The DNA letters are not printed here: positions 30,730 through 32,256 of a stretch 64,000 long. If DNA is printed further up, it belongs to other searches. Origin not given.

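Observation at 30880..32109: Isolated, compositionally foreign 409-aa gene with a RecB/Shedu-like PD-(D/E)xK nuclease C-terminus between ugd and eno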

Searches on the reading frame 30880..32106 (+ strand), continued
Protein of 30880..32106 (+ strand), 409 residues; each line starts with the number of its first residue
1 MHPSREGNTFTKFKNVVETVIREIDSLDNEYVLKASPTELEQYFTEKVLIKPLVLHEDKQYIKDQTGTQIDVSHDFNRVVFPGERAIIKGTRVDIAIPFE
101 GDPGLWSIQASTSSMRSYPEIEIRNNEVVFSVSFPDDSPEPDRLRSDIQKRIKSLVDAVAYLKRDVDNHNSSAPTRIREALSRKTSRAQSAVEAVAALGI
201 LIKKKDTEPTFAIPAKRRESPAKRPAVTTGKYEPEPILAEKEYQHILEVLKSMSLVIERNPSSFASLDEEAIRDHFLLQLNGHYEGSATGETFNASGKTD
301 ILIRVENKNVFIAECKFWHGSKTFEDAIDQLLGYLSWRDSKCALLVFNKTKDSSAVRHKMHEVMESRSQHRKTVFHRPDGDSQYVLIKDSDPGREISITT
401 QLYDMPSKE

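Call 48: fold_search(model_id=the predicted structure, library=pdb)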
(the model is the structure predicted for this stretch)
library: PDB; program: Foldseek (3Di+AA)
matches with E <= 10: 527; with E <= 0.001: 0
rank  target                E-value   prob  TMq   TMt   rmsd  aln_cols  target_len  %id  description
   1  8opt_A                1.0e-02  0.57  0.12  0.07  19.0       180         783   12  Human terminal uridylyltransferase 7 (TUT7/ZCCHC6) bound with pre-let7g miRNA and Lin28A - complex 2 (released 2024-07-24)
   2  5w0b_A                1.7e-02  0.44  0.13  0.15  19.1       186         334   14  Structure of human TUT7 catalytic module (CM) (released 2017-06-28)
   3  5w0n_C                3.1e-02  0.47  0.13  0.15  18.2       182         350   12  Structure of human TUT7 catalytic module (CM) in complex with UMPNPP and U2 RNA (released 2017-06-28)
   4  5w0n_B                3.1e-02  0.35  0.11  0.12  19.7       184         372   11  Structure of human TUT7 catalytic module (CM) in complex with UMPNPP and U2 RNA (released 2017-06-28)
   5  5w0b_B                3.3e-02  0.38  0.13  0.15  18.6       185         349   12  Structure of human TUT7 catalytic module (CM) (released 2017-06-28)
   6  5w0o_A                3.5e-02  0.44  0.13  0.15  18.6       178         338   13  Structure of human TUT7 catalytic module (CM) in complex with dsRNA (released 2017-06-28)
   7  5w0n_A                3.5e-02  0.35  0.11  0.12  20.1       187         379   12  Structure of human TUT7 catalytic module (CM) in complex with UMPNPP and U2 RNA (released 2017-06-28)
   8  5w0m_A                4.1e-02  0.35  0.11  0.12  19.8       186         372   11  Structure of human TUT7 catalytic module (CM) in complex with U5 RNA (released 2017-06-28)
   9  5w0m_C                4.9e-02  0.28  0.11  0.12  19.9       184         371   12  Structure of human TUT7 catalytic module (CM) in complex with U5 RNA (released 2017-06-28)
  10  3fcd_A                6.6e-02  0.21  0.10  0.23  12.6       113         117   11  Crystal Structure of a putative glyoxalase from an environmental bacteria (released 2008-12-09)
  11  5w0m_B                8.8e-02  0.25  0.12  0.13  19.5       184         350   11  Structure of human TUT7 catalytic module (CM) in complex with U5 RNA (released 2017-06-28)
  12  8opp_A                9.3e-02  0.18  0.11  0.07  22.4       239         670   11  Structure of human terminal uridylyltransferase 7 (hTUT7/ZCCHC6) bound with pre-let7g miRNA and UTPalphaS (released 2024-07-24)
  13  3fcd_B                1.2e-01  0.15  0.10  0.23  12.2       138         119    8  Crystal Structure of a putative glyoxalase from an environmental bacteria (released 2008-12-09)
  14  2d4r_C                1.2e-01  0.08  0.08  0.17  17.6       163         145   12  Crystal structure of TTHA0849 from Thermus thermophilus HB8 (released 2005-12-13)
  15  2d4r_A                1.2e-01  0.08  0.08  0.17  17.6       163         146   12  Crystal structure of TTHA0849 from Thermus thermophilus HB8 (released 2005-12-13)
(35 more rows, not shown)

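Call 60: fold_search(model_id=the predicted structure, library=viral)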
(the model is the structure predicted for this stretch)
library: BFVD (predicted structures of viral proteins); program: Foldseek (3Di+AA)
matches with E <= 10: 505; with E <= 0.001: 0
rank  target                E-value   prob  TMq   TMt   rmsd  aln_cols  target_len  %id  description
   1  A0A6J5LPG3            1.6e-03  0.54  0.10  0.15  32.4       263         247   12  Essential recombination function protein [uncultured Caudovirales phage]
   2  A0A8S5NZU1            1.9e-03  0.18  0.12  0.10  28.3       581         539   10  Uncharacterized protein [Myoviridae sp. ctLnO19]
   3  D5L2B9                9.0e-03  0.99  0.23  0.45   5.6       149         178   15  Restriction endonuclease type IV Mrr domain-containing protein [uncultured virus]
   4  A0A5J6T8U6            1.0e-02  0.20  0.10  0.11  27.8       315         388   10  (no name in the UniProt tables at hand)
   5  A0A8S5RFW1            1.1e-02  0.99  0.20  0.48   5.7       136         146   12  Uncharacterized protein [virus sp. ctE0n6]
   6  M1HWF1                1.2e-02  0.41  0.14  0.11  17.4       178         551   12  (no name in the UniProt tables at hand)
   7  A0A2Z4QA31            1.3e-02  0.41  0.14  0.22  23.4       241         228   12  (no name in the UniProt tables at hand)
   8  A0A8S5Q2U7            1.4e-02  0.72  0.13  0.29  15.7       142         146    8  DNA mismatch endonuclease [Siphoviridae sp. ctLqe90]
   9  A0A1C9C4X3            1.6e-02  0.75  0.19  0.15  28.3       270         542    9  Uncharacterized protein [Heterosigma akashiwo virus 01]
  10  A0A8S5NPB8            1.8e-02  0.72  0.19  0.25  22.9       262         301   13  Restriction endonuclease [Siphoviridae sp. ctGMq5]
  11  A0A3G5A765            1.8e-02  0.41  0.16  0.12  21.6       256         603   14  C2H2-type domain-containing protein [Harvfovirus sp.]
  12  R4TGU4                2.3e-02  0.94  0.17  0.44   6.1       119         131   16  PD-(D/E)XK nuclease [Halogranum tailed virus 1]
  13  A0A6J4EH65            2.4e-02  0.75  0.15  0.27  13.4       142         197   10  (no name in the UniProt tables at hand)
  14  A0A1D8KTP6            2.7e-02  0.72  0.17  0.31  12.0       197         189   13  Restriction endonuclease [Synechococcus phage S-CAM7]
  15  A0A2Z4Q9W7            3.1e-02  0.25  0.13  0.21  20.8       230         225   12  (no name in the UniProt tables at hand)
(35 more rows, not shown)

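Call 63: find_encoding_contigs(protein=P0108, flank=10000, max_places=2)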
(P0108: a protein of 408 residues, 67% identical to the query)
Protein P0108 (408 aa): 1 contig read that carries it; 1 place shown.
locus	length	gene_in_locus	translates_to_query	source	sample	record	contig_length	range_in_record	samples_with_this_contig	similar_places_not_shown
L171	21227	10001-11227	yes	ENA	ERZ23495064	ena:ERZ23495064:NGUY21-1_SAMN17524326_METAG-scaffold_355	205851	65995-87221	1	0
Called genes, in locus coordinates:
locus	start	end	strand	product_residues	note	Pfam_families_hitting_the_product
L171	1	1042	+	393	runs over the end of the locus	PF02771:Acyl-CoA_dh_N, PF02770:Acyl-CoA_dh_M, PF00441:Acyl-CoA_dh_1, PF08028:Acyl-CoA_dh_2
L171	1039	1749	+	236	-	PF13489:Methyltransf_23 (weak), PF10294:Methyltransf_16, PF05175:MTS, PF06325:PrmA, PF13847:Methyltransf_31, PF08242:Methyltransf_12 (weak), PF13649:Methyltransf_25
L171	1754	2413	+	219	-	PF00730:HhH-GPD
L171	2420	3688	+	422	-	PF13000:Acatn, PF07690:MFS_1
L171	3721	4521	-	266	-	PF13505:OMP_b-brl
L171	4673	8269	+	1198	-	PF01381:HTH_3, PF13560:HTH_31 (weak), PF00176:SNF2-rel_dom (weak), PF00271:Helicase_C, PF13020:NOV_C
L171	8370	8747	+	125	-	PF13975:gag-asp_proteas (weak)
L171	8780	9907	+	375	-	-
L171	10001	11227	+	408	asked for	-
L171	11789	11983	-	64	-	-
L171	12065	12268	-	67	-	-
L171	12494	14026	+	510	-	-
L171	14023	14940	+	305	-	-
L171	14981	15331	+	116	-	-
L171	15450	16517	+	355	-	PF03235:GmrSD_N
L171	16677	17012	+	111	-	PF18735:HEPN_RiboL-PSP (weak)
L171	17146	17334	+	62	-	-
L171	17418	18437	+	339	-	PF10987:DUF2806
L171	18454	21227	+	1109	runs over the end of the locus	PF06634:DUF1156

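Call 64: find_encoding_contigs(protein=P0061, flank=10000, max_places=2)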
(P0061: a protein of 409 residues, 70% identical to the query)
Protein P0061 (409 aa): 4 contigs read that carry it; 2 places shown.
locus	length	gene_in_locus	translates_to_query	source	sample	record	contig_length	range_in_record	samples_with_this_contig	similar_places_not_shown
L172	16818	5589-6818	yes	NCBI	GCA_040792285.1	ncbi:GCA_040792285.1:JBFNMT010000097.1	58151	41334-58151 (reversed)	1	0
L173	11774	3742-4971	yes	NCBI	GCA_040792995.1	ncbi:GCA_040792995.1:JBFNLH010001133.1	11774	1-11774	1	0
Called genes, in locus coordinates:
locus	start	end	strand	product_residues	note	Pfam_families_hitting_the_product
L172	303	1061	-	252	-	PF00149:Metallophos, PF12850:Metallophos_2 (weak)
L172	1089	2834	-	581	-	PF21088:MS_channel_1st, PF00924:MS_channel_2nd, PF21082:MS_channel_3rd (weak)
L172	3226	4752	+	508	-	PF01645:Glu_synthase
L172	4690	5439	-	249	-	PF13495:Phage_int_SAM_4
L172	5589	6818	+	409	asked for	-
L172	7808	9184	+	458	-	PF04326:SLFN_AlbA_2, PF13749:HATPase_c_4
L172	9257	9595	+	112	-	PF04269:DUF440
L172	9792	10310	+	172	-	PF09997:DUF2238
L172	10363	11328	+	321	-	PF08240:ADH_N, PF00107:ADH_zinc_N, PF13602:ADH_zinc_N_2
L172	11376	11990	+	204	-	PF00583:Acetyltransf_1, PF13673:Acetyltransf_10, PF13508:Acetyltransf_7, PF08445:FR47 (weak)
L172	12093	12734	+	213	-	PF13472:Lipase_GDSL_2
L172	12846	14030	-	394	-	PF04303:PrpF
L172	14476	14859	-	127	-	PF04480:DUF559, PF18741:MTES_1575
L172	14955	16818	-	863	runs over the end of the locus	PF00330:Aconitase, PF00694:Aconitase_C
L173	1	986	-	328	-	?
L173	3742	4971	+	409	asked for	-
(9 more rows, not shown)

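Call 66: find_encoding_contigs(protein=P0008, flank=6000, max_places=3)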
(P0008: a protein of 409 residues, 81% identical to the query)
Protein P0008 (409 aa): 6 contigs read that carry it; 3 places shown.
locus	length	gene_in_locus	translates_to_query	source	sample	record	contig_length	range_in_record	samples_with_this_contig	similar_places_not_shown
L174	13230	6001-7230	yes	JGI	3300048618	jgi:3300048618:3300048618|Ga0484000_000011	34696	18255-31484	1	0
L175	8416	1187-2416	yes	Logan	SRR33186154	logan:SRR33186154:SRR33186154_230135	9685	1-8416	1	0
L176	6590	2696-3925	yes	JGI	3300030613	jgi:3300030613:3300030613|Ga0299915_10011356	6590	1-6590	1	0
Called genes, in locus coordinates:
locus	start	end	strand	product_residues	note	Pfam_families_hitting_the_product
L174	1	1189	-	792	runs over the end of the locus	PF01839:FG-GAP (faint), PF13517:FG-GAP_3, PF07593:UnbV_ASPIC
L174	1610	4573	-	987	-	PF26550:Tricorn_2nd, PF07676:PD40, PF26549:Tricorn_N, PF07676:PD40, PF26550:Tricorn_2nd, PF07676:PD40 (weak), PF02129:Peptidase_S15 (weak), PF00326:Peptidase_S9, +11 more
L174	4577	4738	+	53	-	-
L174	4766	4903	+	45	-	-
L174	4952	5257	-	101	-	-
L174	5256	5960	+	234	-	PF18735:HEPN_RiboL-PSP (weak)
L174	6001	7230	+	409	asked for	-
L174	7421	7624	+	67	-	-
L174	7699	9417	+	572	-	PF00380:Ribosomal_S9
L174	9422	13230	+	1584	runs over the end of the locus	PF00270:DEAD, PF27116:YjiV_N (weak), PF00271:Helicase_C, PF09369:MZB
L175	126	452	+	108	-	-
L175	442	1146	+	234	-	PF18735:HEPN_RiboL-PSP (weak)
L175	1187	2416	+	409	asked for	-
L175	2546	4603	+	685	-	PF00380:Ribosomal_S9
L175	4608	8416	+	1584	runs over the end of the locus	PF00270:DEAD, PF27116:YjiV_N (weak), PF00271:Helicase_C, PF09369:MZB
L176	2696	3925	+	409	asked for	-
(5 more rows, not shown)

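Call 67: find_encoding_contigs(protein=P0004, flank=6000, max_places=2)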
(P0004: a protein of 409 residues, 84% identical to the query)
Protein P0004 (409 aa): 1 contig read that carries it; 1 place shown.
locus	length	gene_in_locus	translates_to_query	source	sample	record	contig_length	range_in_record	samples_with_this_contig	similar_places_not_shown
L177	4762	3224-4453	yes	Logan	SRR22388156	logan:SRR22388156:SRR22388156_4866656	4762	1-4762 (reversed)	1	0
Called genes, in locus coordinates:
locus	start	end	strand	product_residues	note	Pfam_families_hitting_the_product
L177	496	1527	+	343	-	PF04326:SLFN_AlbA_2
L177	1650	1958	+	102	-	-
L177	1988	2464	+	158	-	-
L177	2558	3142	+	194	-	-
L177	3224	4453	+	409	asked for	-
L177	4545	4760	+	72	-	?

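Call 73: search_protein_families(library=ncbifam, proteins=[L172:4690-5439:-, L005:5436-6662:-, L005:1114-4251:+], max_evalue=0.001)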
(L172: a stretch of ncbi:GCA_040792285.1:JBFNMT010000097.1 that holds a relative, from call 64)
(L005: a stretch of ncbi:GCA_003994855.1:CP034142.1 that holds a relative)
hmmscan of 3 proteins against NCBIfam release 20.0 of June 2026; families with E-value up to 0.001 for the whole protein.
L172:4690-5439:- (249 aa): 3 families
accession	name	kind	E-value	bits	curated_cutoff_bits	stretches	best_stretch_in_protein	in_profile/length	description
TIGR02249.1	integrase_gron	subfamily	8.3e-17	61.5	265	2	151-208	8-65/315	integron integrase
NF011946.0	PRK15417.1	equivalog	3.7e-12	46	435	1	152-206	24-78/337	integron integrase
NF040815.2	recomb_XerA_Arch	equivalog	2.7e-06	27.2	220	1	147-205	2-59/263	site-specific tyrosine recombinase/integron integrase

L005:5436-6662:- (408 aa): 4 families
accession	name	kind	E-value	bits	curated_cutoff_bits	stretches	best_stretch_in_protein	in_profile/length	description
NF040815.2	recomb_XerA_Arch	equivalog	8.4e-18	64.9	220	1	112-357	20-245/263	site-specific tyrosine recombinase/integron integrase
TIGR02224.1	recomb_XerC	equivalog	8.4e-11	41.8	335.15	1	127-355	36-266/295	tyrosine recombinase XerC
NF002331.0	PRK01287.1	subfamily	3.1e-06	26.4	371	1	200-365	142-310/365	site-specific tyrosine recombinase XerC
TIGR02225.1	recomb_XerD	equivalog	7.1e-05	22.3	329.6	1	107-356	20-264/290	site-specific tyrosine recombinase XerD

L005:1114-4251:+ (1045 aa): 4 families
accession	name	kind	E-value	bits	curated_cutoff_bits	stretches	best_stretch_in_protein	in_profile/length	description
TIGR02224.1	recomb_XerC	equivalog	5.3e-09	35.9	335.15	1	509-637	132-247/295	tyrosine recombinase XerC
TIGR02225.1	recomb_XerD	equivalog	1.9e-07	30.7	329.6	1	384-637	11-244/290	site-specific tyrosine recombinase XerD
NF001399.0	PRK00283.1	subfamily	0.00025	20.4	279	0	424-637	61-253/300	tyrosine recombinase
NF040815.2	recomb_XerA_Arch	equivalog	0.00045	19.9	220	0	507-637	114-224/263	site-specific tyrosine recombinase/integron integrase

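Call 82: search_dna_similar(query=window:30880-32106:+, collection=plasmids, mode=protein, max_rows=15)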
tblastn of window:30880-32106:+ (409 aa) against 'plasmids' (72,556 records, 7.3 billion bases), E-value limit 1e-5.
Records with a match: 21; places in all: 22; records where one place covers at least 80% of the query: 11.
Best place of each record, by identity: <60% 21.
By first word of the organism name: Rhizobium 3; Streptomyces 3; Spiroplasma 3; Deinococcus 2; Thauera 1; Paludisphaera 1; Nostoc 1; Pseudonocardia 1; Corynebacterium 1; Halobaculum 1; and 4 more.
By predicted mobility (MOB-suite, as given by PLSDB): non-mobilizable 14; conjugative 4; mobilizable 3.
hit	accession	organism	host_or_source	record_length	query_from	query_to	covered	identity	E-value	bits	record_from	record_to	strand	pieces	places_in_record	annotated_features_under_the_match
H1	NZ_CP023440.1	Thauera sp. K11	cell culture,sludge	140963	23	407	94%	40.3%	2e-85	291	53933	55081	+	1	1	hypothetical protein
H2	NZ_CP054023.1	Rhizobium indicum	Pisum sativum l. (pea),Pure culture,Pea ...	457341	24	408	94%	38.5%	3e-80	276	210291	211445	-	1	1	hypothetical protein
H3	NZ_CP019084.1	Paludisphaera borealis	-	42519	23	407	94%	36.7%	7e-78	269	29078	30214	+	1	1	hypothetical protein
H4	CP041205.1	Rhizobium sp. NIBRBAC000502774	Genome assembly,Coal mine soil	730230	20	409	95%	36.1%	3e-71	250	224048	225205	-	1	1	hypothetical protein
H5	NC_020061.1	Rhizobium tropici CIAT 899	Phaseolus vulgaris root nodule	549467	6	406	98%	35.1%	1e-73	256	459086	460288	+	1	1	hypothetical protein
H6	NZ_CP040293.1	Nostoc sp. C057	Phaeoceros,pure culture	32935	18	407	95%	35.1%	2e-72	253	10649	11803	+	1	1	hypothetical protein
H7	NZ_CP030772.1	Streptomyces sp. YIM 121038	pure culture,soil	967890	3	409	100%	29.3%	1e-48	184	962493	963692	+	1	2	hypothetical protein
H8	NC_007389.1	Spiroplasma citri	-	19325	1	406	99%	28.9%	2e-42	166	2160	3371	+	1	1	hypothetical protein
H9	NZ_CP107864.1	Streptomyces europaeiscabiei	-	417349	17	398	93%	30.1%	2e-47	181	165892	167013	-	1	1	hypothetical protein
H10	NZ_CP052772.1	Pseudonocardia alni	Cell culture,soil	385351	81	408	80%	34.8%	6e-56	206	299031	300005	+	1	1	hypothetical protein | transglycosylase family protein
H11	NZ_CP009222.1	Corynebacterium deserti GIMN1.010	mixed sand sample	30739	82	398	78%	35.5%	2e-45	175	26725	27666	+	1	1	hypothetical protein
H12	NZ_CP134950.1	Halobaculum sp. XH14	cell culture,sediment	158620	92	405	77%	32.3%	2e-45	175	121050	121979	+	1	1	hypothetical protein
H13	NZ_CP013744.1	Streptomyces sp. CdTB01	soil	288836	83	406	79%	31.0%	6e-44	171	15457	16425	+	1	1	hypothetical protein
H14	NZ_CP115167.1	Deinococcus aquaticus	Freshwater stream system, activated ...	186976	76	374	73%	31.7%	1e-35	146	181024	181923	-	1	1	hypothetical protein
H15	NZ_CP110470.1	Rhodococcus opacus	cell culture,Soil contaminated by oil ...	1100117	132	398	65%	32.7%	1e-37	152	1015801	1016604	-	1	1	record has no annotation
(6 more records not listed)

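Call 83: search_dna_similar(query=window:30880-32106:+, collection=phages, mode=protein, max_rows=10)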
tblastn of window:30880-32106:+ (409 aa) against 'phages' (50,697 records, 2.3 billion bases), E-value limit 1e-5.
Records with a match: 2; places in all: 2; records where one place covers at least 80% of the query: 2.
Best place of each record, by identity: <60% 2.
By first word of the organism name: phage 1; Bacteriophage 1.
By host as written in the record: - 2.
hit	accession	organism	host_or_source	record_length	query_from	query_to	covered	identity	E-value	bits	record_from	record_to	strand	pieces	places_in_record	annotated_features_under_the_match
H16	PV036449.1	phage NatCom_35866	human feces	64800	1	409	100%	28.7%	6e-49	184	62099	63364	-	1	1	hypothetical protein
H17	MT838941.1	Bacteriophage sp.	human fecal samples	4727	23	409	95%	25.4%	4e-38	152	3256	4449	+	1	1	record has no annotation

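Call 87: search_solved_structures(query=A2, max_evalue=10)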
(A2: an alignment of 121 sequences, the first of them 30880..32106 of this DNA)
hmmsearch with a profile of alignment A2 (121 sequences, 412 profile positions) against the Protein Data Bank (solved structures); distinct sequences matched with E-value up to 10: 5.
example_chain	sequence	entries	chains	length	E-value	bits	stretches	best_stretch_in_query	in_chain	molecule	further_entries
8bl6_A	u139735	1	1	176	0.008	18.6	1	89-137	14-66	dIG14-scdim-EF62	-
8bl3_A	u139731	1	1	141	0.0083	18.5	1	70-137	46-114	scIg12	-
7ju4_v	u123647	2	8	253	0.011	18.1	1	125-220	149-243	28 kDa inner dynein arm light chain, axonemal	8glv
4uos_A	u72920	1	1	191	4.4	9.6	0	130-200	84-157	DESIGNED HELICAL BUNDLE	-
9e9c_q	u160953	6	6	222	7.1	8.9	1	137-231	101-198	Large ribosomal subunit protein mL64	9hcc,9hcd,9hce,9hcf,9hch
